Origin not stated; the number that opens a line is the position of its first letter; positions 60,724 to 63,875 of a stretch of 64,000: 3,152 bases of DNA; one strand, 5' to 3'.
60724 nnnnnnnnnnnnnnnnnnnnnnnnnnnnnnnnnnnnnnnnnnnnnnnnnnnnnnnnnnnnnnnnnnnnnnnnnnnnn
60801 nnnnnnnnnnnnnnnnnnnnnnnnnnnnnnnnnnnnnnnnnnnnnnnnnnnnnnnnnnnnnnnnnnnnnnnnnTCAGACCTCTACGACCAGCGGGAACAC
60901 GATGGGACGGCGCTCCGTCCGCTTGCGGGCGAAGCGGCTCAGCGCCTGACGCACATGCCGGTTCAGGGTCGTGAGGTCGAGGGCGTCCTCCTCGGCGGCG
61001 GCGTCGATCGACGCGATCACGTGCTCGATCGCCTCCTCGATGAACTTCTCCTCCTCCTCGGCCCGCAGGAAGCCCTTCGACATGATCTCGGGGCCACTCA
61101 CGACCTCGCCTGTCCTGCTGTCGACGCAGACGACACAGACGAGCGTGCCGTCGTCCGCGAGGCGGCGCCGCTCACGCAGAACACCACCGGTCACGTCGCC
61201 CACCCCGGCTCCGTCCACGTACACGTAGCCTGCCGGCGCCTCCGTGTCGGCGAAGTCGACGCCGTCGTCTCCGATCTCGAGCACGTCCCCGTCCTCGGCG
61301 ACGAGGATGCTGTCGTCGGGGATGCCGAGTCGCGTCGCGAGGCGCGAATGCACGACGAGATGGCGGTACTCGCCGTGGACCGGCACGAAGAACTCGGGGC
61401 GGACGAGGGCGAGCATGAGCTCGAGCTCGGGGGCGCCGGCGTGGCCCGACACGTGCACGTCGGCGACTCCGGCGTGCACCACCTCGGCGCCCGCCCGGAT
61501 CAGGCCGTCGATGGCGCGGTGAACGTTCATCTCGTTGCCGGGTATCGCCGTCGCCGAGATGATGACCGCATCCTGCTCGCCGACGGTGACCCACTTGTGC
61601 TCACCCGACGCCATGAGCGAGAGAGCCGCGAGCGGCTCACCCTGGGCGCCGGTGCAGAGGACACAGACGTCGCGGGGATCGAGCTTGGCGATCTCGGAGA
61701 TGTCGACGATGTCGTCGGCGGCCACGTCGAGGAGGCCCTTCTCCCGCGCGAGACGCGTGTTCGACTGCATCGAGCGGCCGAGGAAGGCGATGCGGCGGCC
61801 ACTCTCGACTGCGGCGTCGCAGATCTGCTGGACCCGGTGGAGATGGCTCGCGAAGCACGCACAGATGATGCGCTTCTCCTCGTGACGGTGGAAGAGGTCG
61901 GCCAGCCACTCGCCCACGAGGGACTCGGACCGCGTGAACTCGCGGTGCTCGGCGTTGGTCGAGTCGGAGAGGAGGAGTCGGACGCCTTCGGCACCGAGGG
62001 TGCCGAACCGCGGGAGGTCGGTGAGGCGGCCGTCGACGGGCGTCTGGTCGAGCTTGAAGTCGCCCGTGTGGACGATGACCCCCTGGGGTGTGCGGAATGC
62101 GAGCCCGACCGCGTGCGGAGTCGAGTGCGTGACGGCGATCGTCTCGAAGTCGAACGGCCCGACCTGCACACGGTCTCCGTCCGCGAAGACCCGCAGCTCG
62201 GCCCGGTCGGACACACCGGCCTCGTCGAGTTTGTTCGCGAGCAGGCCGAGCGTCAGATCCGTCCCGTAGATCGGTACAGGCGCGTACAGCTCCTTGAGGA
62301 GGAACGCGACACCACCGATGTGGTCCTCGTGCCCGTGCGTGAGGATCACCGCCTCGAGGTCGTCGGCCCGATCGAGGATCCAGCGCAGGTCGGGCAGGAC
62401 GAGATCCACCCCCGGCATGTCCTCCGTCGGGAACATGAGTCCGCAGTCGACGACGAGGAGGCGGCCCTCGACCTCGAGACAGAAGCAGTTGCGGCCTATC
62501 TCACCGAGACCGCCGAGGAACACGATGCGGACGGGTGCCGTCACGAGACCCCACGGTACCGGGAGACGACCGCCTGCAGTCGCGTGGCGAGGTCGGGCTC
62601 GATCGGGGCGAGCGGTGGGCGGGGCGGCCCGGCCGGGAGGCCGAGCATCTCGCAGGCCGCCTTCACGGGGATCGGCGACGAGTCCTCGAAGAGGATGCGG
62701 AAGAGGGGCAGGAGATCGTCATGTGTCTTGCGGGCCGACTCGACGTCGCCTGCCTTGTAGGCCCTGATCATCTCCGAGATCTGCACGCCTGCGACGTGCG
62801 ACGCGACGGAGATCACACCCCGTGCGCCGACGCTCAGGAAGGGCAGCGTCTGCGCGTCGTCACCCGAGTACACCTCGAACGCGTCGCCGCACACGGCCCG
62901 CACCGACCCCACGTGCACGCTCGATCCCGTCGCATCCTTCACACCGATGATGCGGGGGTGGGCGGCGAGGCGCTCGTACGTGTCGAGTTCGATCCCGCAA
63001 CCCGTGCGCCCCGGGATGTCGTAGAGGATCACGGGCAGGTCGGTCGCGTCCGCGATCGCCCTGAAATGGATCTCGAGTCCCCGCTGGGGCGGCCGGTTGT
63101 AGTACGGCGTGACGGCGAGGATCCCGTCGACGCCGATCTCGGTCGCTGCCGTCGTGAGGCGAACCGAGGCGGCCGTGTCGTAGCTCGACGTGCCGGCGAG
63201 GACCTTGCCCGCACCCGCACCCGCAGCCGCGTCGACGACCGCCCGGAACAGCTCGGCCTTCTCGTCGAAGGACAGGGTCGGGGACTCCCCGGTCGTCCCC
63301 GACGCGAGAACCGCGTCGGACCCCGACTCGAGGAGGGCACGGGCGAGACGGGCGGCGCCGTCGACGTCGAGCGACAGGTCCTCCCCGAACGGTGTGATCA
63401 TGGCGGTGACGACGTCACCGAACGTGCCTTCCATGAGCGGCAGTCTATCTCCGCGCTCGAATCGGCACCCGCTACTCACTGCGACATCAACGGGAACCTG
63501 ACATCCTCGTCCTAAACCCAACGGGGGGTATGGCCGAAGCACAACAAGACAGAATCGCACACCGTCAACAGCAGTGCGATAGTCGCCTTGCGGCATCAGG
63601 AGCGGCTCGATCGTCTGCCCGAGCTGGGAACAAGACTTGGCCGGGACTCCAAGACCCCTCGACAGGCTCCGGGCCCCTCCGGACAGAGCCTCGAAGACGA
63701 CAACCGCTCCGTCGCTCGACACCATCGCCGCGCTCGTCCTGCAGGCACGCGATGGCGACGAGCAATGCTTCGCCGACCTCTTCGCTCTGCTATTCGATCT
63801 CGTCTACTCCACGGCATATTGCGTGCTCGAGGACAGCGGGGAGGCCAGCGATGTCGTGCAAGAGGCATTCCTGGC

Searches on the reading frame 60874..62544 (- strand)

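Call 58: search_protein_families(library=pfam, proteins=[window:60874-62544:-], max_evalue=0.0001)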
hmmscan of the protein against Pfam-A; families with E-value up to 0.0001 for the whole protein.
window:60874-62544:- (556 aa): 5 families
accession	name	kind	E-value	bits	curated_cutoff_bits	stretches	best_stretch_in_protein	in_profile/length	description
PF22505.1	RNase_J_b_CASP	-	1.8e-46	157.4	27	1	223-348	1-126/126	Ribonuclease J, beta-CASP domain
PF17770.6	RNase_J_C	-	6.1e-26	91.8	23.8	1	455-556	1-102/102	Ribonuclease J C-terminal domain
PF00753.33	Lactamase_B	-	1.7e-15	58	22.7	1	16-166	4-153/196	Metallo-beta-lactamase superfamily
PF12706.13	Lactamase_B_2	-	6.2e-14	52.5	27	1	54-165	23-145/200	Beta-lactamase superfamily domain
PF07521.17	RMMBL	-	6.5e-13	48.9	21.6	1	356-408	4-58/63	Zn-dependent metallo-hydrolase RNA specificity domain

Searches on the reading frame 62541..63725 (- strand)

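Call 58: search_protein_families(library=pfam, proteins=[window:62541-63725:-], max_evalue=0.0001)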
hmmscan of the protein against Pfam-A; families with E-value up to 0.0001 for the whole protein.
window:62541-63725:- (394 aa): 1 family
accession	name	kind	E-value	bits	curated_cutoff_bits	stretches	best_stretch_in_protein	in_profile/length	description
PF00701.28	DHDPS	-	1.5e-88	296.7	22.1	1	102-388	2-287/289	Dihydrodipicolinate synthetase family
